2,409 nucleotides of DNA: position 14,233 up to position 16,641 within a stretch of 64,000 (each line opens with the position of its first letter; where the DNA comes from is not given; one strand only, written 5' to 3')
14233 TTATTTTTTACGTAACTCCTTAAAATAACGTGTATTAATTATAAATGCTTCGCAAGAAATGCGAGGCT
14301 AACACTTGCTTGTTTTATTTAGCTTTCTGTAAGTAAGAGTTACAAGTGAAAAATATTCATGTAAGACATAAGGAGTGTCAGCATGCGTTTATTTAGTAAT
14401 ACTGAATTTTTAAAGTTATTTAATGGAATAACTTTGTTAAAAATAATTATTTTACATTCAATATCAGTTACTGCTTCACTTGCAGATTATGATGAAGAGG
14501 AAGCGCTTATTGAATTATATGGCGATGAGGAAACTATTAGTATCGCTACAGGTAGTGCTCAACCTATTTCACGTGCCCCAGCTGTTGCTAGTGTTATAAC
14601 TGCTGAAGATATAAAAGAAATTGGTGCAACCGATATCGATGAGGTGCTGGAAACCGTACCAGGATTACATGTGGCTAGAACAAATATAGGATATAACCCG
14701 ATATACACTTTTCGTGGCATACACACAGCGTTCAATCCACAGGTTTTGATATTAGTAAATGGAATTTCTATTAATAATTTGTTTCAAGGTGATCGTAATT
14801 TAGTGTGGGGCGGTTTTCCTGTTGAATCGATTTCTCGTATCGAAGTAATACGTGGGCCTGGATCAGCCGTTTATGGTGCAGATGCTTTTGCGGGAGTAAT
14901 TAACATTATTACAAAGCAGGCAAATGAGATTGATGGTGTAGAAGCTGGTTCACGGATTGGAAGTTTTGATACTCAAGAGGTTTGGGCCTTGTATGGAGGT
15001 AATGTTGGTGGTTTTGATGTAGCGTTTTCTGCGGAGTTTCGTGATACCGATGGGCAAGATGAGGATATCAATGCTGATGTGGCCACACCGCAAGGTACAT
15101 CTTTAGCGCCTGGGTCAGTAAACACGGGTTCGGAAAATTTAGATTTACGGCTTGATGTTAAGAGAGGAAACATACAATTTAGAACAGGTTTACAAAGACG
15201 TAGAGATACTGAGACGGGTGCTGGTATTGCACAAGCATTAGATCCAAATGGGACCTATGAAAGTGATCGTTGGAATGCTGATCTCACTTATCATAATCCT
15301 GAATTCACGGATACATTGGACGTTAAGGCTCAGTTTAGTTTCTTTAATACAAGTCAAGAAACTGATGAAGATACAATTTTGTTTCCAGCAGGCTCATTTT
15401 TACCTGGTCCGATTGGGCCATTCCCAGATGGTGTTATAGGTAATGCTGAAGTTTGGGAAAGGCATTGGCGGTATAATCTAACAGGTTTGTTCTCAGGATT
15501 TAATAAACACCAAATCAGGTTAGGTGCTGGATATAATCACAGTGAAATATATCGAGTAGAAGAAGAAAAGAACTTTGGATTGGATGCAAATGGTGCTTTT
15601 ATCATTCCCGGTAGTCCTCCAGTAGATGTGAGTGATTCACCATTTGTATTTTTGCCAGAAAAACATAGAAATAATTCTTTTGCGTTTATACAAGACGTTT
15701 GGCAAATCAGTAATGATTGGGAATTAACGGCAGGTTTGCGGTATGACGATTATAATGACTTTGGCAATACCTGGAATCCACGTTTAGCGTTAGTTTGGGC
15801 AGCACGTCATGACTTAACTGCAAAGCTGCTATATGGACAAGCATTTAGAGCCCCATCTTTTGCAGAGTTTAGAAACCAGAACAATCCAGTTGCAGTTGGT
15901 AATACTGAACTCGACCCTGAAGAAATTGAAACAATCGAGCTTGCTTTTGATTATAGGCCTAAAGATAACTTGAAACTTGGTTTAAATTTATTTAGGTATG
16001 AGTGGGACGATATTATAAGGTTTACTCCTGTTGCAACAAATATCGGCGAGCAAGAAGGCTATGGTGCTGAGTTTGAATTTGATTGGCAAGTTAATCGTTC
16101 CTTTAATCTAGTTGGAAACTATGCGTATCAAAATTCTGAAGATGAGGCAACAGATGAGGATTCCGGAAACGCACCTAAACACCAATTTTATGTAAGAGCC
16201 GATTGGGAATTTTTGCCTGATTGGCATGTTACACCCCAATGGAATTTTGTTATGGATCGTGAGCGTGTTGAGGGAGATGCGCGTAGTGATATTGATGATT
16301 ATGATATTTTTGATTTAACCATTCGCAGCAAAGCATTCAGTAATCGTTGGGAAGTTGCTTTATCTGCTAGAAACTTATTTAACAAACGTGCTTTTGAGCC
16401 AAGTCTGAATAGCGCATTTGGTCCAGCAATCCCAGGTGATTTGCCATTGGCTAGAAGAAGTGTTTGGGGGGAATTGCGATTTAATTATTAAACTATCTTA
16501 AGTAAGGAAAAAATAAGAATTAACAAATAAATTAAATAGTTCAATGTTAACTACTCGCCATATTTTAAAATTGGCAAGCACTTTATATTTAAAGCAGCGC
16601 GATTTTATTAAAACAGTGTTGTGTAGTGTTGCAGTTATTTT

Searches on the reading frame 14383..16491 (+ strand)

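Call 56: search_protein_families(library=ncbifam, max_evalue=0.00001, proteins=[window:14383-16491:+])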
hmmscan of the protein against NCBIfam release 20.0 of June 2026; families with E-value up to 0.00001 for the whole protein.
window:14383-16491:+ (702 aa): 31 families (the best 25 are shown)
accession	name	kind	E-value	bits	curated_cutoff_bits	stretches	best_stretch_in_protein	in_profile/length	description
NF053590.1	TonB_dep_TOL0244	equivalog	2.1e-44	152.2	645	2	57-210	20-171/604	TOL_0244 family TonB-dependent receptor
TIGR01785.1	TonB-hemin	subfamily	4.7e-43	147.6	316.85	2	420-672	357-656/677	TonB-dependent heme/hemoglobin receptor family protein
TIGR01783.1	TonB-siderophor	subfamily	3.6e-41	141.5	223.5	2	69-297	6-232/649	TonB-dependent siderophore receptor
NF010010.0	PRK13483.1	equivalog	9.1e-41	139.6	927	2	21-181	12-166/660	ligand-gated channel protein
TIGR01779.1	TonB-B12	equivalog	2.2e-40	138.8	599.7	2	48-226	28-203/614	TonB-dependent vitamin B12 receptor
NF010038.0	PRK13513.1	equivalog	7.3e-40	137.1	942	2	23-181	15-168/659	ligand-gated channel protein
TIGR01786.1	TonB-hemlactrns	subfamily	2.5e-38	131.9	323.75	2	368-668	383-684/719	TonB-dependent hemoglobin/transferrin/lactoferrin family receptor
NF007478.2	PRK10064.1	equivalog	5.1e-35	120.8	745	2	48-180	29-160/663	catecholate siderophore receptor CirA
NF007926.1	PRK10641.1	equivalog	1.9e-33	115.9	836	2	20-230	4-205/617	TonB-dependent vitamin B12 receptor BtuB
NF010011.0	PRK13484.1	equivalog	5.9e-29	100.8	1197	2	49-185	31-168/682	IreA family TonB-dependent siderophore receptor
NF010048.1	PRK13524.1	subfamily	3.5e-25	88.6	493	2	54-237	43-242/744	FepA family TonB-dependent siderophore receptor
NF050067.1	TonBEntbctnRecCfrA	equivalog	2.6e-24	85.5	1200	1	49-183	27-163/698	TonB-dependent ferric enterobactin receptor CfrA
NF010051.0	PRK13528.1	subfamily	2.8e-23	82.1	583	2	25-181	10-175/727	FepA family TonB-dependent siderophore receptor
NF010012.0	PRK13486.1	equivalog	7.5e-23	80.8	924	2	51-181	28-161/696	TonB-dependent receptor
NF049947.1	TonB_dep_PCPU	exception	9.9e-18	63.7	800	1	55-224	40-215/685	TonB-dependent receptor, PCPU motif-type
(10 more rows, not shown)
